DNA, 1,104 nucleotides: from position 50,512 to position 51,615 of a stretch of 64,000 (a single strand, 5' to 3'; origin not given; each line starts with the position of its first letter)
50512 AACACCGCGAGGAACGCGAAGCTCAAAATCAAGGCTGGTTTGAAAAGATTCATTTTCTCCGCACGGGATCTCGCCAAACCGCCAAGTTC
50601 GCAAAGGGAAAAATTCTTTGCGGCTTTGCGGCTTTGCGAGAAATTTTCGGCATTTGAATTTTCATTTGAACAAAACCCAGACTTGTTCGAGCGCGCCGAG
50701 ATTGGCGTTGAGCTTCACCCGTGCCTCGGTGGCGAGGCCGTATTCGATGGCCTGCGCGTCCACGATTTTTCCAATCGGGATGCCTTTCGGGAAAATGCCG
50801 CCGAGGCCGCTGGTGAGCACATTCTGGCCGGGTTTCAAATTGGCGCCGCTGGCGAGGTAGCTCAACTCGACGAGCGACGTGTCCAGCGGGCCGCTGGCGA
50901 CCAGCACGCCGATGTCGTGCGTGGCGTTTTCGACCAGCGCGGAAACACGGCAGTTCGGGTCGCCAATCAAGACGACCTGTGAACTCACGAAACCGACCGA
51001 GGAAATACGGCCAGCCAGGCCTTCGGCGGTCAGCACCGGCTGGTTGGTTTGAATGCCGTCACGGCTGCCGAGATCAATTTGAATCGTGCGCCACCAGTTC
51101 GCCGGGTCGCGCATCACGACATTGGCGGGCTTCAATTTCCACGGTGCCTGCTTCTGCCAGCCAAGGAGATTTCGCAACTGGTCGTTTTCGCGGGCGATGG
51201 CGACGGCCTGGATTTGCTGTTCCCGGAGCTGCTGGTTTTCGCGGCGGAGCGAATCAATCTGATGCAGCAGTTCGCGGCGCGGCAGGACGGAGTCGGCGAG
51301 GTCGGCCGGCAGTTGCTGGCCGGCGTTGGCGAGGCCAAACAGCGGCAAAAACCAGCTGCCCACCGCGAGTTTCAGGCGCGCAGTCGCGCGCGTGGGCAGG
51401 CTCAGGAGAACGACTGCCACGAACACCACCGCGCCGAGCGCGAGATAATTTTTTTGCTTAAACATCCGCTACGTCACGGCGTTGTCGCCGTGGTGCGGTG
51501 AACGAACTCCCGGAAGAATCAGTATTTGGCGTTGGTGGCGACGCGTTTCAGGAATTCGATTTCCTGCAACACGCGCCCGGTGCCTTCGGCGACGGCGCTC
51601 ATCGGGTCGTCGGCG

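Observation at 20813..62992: Window-wide family of hairpin elements built from tandem 6-8-nt units, many tolerated in frame inside housekeeping genes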

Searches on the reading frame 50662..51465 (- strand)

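Call 36: search_protein_families(library=pfam, proteins=[window:50662-51465:-])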
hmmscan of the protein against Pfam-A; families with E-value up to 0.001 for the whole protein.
window:50662-51465:- (267 aa): 1 family
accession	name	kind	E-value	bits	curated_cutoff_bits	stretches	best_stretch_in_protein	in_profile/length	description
PF04085.20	MreC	-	3e-39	134.6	28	1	116-265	1-146/147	Rod shape-determining protein MreC, barrel core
